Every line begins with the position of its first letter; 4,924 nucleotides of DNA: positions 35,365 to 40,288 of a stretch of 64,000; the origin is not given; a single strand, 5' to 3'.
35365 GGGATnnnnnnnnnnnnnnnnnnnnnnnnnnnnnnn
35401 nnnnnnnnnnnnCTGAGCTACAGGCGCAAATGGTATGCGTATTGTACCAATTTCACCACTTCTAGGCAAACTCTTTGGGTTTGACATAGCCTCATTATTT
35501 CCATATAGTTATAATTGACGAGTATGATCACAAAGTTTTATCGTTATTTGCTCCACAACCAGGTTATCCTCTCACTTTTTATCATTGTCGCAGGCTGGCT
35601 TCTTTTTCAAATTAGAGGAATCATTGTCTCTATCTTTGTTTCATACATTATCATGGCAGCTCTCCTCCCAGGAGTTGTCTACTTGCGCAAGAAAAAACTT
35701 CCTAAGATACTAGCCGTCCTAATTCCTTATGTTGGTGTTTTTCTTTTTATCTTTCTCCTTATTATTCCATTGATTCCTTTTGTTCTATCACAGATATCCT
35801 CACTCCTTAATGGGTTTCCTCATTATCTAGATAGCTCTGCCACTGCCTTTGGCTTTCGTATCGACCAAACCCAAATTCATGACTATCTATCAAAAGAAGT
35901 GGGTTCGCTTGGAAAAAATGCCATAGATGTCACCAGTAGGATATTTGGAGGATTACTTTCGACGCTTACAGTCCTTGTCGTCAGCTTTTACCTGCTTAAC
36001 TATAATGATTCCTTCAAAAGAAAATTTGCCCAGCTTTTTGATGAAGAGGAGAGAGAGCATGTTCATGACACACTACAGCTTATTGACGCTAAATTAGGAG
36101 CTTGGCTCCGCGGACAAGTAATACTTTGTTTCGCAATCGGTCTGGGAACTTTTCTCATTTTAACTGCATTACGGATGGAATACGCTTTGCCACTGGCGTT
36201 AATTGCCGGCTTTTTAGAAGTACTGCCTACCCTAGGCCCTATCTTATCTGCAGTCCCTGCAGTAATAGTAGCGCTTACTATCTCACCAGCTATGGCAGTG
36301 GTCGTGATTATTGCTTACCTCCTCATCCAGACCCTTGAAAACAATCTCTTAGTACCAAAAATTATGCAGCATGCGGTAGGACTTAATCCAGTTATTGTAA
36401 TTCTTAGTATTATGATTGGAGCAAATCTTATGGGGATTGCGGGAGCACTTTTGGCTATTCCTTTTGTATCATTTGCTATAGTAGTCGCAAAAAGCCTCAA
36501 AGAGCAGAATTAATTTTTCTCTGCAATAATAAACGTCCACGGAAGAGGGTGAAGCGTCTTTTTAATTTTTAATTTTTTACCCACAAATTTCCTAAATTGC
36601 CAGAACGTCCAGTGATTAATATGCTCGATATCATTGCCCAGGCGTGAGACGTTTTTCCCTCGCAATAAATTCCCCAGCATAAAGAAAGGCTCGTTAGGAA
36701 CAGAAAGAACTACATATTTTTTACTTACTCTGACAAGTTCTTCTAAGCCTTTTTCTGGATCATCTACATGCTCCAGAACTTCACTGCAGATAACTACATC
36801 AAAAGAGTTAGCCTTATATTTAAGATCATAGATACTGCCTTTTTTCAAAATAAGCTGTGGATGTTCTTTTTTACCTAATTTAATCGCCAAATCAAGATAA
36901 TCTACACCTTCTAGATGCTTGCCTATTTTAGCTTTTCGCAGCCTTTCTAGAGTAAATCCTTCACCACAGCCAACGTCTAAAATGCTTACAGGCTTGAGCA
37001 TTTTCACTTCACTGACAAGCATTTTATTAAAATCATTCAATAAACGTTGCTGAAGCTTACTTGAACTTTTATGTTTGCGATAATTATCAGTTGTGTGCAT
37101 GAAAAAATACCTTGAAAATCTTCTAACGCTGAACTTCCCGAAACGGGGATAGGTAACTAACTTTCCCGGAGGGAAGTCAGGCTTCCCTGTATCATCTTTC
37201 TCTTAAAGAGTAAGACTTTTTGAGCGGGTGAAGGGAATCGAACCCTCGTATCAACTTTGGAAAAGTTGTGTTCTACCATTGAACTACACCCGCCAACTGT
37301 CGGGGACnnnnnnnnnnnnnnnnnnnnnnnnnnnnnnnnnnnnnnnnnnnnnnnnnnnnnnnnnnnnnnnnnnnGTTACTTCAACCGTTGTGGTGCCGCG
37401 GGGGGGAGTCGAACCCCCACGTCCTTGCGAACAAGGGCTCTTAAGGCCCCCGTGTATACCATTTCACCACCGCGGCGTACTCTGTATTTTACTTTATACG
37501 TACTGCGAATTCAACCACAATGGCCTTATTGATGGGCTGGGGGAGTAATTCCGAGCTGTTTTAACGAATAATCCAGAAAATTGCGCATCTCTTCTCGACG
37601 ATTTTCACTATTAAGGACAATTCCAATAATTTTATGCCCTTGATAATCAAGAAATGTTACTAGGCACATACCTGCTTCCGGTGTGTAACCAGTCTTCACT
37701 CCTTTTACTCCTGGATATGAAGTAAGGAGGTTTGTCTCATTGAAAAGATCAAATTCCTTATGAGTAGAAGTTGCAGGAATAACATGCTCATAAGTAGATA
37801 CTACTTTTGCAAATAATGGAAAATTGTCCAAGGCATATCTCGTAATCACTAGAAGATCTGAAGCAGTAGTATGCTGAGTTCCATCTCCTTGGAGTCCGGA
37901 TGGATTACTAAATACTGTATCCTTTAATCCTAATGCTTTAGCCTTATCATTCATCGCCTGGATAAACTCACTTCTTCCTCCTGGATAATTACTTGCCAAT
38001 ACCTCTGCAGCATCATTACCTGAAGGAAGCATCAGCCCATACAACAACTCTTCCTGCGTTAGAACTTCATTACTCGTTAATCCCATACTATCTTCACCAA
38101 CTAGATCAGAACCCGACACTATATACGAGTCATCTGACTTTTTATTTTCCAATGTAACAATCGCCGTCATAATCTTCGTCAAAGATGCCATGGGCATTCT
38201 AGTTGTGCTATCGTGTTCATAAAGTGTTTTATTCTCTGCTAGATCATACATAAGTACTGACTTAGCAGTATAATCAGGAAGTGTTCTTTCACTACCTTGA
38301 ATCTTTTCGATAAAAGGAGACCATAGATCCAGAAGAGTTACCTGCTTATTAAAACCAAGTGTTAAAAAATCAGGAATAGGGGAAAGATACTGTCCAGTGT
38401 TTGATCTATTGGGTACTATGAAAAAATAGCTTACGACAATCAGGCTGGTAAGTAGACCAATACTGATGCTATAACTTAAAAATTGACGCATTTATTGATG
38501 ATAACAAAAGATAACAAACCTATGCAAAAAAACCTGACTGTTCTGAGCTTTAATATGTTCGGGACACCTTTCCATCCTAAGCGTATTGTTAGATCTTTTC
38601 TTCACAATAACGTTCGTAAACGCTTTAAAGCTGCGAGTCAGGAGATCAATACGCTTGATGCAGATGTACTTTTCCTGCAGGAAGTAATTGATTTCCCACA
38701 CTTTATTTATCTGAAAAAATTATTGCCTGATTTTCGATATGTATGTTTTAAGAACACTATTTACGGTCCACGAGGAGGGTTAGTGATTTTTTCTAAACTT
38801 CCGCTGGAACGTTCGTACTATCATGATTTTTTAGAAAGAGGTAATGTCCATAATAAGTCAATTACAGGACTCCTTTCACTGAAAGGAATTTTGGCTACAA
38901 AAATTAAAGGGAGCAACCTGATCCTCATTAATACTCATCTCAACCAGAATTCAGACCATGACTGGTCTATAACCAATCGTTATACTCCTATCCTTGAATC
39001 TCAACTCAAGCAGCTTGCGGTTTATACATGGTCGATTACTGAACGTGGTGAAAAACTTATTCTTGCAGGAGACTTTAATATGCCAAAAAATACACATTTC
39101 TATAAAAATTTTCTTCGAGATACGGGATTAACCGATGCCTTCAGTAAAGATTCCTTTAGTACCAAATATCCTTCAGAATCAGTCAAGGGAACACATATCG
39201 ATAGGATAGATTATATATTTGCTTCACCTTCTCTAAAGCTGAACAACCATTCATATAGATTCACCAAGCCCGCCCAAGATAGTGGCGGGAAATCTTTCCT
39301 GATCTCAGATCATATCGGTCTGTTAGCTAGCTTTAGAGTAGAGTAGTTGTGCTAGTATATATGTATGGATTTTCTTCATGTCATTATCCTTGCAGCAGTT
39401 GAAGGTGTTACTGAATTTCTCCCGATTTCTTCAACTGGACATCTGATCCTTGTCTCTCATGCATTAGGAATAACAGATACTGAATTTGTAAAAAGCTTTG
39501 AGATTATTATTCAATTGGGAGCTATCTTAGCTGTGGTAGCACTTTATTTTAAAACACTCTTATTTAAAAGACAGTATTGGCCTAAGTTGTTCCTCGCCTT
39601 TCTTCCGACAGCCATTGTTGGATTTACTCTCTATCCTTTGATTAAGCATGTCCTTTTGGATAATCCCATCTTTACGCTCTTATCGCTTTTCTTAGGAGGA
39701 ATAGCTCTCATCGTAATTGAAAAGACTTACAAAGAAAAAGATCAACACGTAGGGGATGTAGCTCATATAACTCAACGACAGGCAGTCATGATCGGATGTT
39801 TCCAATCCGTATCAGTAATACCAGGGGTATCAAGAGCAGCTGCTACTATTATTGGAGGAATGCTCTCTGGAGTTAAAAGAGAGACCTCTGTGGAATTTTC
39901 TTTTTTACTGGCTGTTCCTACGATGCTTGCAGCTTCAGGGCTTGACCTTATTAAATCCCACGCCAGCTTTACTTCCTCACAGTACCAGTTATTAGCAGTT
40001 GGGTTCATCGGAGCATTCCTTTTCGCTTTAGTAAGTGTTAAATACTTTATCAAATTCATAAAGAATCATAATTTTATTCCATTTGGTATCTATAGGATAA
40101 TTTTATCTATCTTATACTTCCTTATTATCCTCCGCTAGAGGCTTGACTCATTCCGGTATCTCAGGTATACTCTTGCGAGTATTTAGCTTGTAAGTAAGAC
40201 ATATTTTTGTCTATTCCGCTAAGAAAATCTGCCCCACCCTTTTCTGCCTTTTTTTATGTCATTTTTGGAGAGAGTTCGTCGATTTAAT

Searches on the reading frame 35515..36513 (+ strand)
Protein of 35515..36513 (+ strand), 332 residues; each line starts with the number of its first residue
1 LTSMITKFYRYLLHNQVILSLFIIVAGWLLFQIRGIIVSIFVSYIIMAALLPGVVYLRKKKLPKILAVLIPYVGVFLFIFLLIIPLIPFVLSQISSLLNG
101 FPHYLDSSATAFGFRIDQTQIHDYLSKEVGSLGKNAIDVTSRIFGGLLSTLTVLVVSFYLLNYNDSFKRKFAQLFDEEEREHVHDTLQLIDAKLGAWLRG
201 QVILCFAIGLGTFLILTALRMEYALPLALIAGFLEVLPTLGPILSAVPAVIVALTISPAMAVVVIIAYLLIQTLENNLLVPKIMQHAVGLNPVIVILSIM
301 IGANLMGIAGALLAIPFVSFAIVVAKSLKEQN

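Call 58: search_protein_families(library=pfam, proteins=[window:35515-36513:+], max_evalue=0.00001)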
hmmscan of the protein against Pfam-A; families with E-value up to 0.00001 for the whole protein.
window:35515-36513:+ (332 aa): 1 family
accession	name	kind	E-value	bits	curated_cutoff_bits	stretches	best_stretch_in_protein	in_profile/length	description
PF01594.21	AI-2E_transport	-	1.9e-59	202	34.3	1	19-325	3-323/327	AI-2E family transporter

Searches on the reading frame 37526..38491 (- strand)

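Call 28: search_protein_families(library=pfam, proteins=[window:37526-38491:-], max_evalue=0.00001)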
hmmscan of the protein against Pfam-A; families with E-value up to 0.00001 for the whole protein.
window:37526-38491:- (321 aa): 2 families
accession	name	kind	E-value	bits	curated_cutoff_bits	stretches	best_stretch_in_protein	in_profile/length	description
PF00768.25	Peptidase_S11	-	1.7e-47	162.4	27.6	1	71-296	7-238/239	D-alanyl-D-alanine carboxypeptidase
PF13354.11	Beta-lactamase2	-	2.1e-06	27.7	22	1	78-214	1-140/214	Beta-lactamase enzyme family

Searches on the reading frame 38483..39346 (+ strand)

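Call 28: search_protein_families(library=pfam, proteins=[window:38483-39346:+], max_evalue=0.00001)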
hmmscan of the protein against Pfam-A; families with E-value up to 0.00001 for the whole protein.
window:38483-39346:+ (287 aa): 1 family
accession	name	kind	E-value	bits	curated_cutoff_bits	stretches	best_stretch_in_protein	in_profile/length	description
PF03372.29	Exo_endo_phos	-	6.3e-19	69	24.5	1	22-277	2-225/225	Endonuclease/Exonuclease/phosphatase family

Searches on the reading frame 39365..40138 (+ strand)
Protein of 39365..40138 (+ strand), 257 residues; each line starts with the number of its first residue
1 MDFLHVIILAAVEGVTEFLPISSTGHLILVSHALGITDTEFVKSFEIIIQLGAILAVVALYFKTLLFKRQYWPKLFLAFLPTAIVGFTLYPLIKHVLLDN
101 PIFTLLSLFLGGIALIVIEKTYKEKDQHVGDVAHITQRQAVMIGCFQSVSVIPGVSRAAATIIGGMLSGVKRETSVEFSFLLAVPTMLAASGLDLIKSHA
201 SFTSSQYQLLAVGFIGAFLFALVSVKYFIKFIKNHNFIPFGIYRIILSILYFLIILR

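Call 28: search_protein_families(library=pfam, proteins=[window:39365-40138:+], max_evalue=0.00001)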
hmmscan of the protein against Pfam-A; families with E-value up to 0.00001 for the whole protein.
window:39365-40138:+ (257 aa): 1 family
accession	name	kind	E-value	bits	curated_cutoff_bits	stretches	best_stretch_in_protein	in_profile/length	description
PF02673.24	BacA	-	4.7e-71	239.9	33.4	1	7-249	2-256/257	Bacitracin resistance protein BacA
